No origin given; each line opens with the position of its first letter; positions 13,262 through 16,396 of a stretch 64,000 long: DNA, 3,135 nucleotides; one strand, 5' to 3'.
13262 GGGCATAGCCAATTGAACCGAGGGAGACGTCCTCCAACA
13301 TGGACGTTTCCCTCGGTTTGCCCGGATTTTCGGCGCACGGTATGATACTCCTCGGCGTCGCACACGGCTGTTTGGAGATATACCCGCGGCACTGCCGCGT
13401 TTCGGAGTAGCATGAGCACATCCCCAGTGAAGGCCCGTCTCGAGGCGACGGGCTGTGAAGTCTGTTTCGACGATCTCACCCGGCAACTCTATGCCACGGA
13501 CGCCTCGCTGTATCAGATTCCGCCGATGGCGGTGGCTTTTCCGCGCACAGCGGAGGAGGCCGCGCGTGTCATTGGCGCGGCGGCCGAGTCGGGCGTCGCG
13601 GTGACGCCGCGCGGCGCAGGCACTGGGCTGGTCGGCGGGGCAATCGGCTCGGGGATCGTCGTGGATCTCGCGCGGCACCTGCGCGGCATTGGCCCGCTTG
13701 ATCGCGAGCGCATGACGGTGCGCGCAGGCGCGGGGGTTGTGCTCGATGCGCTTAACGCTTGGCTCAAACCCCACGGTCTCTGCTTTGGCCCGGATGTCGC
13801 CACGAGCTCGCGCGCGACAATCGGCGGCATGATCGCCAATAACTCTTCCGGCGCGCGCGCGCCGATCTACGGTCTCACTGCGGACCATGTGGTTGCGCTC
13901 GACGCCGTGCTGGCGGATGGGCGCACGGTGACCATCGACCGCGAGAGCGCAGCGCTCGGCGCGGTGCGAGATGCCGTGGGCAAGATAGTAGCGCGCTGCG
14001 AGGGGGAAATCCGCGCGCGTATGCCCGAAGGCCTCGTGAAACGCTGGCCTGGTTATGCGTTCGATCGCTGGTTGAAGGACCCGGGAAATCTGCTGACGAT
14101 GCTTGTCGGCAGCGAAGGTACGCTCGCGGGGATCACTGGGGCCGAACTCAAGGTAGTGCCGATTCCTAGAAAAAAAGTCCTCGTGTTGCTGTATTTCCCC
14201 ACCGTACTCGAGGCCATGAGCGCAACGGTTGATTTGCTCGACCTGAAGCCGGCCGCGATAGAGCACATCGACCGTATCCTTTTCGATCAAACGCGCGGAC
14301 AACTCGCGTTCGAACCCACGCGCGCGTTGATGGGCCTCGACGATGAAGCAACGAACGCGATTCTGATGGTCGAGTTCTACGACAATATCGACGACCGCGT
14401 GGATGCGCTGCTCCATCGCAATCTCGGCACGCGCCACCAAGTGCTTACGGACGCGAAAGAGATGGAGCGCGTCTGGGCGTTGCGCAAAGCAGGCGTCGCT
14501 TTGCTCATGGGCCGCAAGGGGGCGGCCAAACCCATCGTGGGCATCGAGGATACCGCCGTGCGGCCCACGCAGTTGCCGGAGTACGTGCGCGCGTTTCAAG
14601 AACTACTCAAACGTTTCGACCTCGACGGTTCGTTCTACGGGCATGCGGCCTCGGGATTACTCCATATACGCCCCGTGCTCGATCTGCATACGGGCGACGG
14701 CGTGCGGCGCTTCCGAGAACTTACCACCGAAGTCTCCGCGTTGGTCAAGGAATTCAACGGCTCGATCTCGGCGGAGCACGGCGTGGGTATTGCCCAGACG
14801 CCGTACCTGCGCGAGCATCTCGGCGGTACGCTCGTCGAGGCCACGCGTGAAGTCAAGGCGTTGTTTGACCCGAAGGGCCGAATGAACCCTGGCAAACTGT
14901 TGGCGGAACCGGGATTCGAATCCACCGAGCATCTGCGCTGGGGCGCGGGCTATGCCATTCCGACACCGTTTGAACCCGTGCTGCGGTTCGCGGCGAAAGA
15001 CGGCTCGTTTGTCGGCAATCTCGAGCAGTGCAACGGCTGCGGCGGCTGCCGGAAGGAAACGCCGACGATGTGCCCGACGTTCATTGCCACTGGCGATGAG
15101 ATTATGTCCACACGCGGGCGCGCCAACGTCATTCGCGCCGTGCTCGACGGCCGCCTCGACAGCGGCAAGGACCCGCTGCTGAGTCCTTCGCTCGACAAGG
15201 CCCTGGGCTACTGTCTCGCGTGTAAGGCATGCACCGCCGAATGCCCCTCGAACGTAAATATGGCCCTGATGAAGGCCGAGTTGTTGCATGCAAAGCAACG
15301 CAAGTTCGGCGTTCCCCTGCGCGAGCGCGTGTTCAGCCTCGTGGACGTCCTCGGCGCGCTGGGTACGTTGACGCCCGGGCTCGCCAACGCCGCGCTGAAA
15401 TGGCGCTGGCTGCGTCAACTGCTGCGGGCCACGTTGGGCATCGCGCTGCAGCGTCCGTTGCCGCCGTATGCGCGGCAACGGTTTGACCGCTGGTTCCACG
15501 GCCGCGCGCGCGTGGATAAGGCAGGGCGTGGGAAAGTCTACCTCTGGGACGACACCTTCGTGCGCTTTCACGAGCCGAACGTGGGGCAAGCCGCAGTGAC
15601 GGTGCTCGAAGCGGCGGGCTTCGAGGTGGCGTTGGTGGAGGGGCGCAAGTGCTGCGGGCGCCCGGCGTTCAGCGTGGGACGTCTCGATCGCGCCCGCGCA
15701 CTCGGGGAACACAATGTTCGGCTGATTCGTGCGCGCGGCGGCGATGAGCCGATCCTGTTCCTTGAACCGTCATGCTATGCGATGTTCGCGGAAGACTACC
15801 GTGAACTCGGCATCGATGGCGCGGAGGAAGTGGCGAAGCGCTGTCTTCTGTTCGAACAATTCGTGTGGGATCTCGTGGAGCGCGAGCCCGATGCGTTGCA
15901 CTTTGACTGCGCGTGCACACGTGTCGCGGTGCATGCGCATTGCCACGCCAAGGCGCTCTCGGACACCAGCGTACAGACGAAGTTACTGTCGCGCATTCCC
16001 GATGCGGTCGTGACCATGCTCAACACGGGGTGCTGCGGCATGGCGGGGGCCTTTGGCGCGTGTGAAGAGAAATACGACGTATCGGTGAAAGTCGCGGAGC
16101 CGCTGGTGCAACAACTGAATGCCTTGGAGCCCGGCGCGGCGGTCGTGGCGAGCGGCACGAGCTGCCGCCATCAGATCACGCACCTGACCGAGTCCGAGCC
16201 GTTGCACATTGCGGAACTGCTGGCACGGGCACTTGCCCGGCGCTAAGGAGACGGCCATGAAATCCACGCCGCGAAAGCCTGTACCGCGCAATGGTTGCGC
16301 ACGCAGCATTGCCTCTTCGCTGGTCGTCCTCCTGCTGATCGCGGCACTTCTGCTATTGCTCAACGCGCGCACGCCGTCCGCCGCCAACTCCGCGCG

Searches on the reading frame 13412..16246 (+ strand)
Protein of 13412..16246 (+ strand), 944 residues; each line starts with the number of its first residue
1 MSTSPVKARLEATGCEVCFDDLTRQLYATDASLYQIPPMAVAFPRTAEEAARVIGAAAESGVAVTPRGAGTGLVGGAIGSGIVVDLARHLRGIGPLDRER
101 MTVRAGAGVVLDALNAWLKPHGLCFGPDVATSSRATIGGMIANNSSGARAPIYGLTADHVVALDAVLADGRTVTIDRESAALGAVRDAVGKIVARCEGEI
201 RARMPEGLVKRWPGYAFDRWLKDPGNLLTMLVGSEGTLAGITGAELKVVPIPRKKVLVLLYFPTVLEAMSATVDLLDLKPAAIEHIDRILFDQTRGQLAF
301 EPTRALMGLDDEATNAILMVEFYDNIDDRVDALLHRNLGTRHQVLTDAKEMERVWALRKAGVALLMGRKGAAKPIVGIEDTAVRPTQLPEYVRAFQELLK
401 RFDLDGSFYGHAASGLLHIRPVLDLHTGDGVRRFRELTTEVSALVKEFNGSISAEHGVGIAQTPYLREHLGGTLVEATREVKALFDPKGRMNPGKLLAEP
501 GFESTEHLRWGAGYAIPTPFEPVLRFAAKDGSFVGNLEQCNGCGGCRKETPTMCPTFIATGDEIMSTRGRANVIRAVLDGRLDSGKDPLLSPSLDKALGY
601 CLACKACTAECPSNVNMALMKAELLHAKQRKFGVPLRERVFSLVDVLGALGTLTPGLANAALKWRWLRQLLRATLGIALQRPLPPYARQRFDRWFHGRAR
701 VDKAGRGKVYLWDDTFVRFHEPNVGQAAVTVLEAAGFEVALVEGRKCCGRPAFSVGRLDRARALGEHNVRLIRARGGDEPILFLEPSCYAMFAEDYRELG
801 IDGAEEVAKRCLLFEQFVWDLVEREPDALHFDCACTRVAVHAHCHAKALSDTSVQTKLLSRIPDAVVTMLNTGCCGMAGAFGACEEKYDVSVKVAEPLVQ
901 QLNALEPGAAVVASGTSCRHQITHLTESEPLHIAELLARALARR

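Call 86: search_protein_families(library=pfam, proteins=[window:13412-16246:+], max_evalue=0.0001)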
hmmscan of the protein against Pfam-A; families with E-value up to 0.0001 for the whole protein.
window:13412-16246:+ (944 aa): 6 families
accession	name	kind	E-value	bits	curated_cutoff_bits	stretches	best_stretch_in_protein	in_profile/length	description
PF02913.24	FAD-oxidase_C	-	1.5e-51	175.9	21.2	1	251-496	1-248/248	FAD linked oxidases, C-terminal domain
PF01565.28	FAD_binding_4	-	2.1e-38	131.6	26.4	1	38-175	1-138/139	FAD binding domain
PF02754.22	CCG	-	2.3e-14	53.7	20.6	1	717-792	10-84/85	Cysteine-rich domain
PF13183.11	Fer4_8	-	8e-10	39.6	27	1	537-615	2-68/68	4Fe-4S dicluster domain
PF13534.11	Fer4_17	-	2.6e-07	31.5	22.2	1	539-616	1-61/61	4Fe-4S dicluster domain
PF13237.11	Fer4_10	-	3.8e-05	24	25.5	0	600-616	8-22/53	4Fe-4S dicluster domain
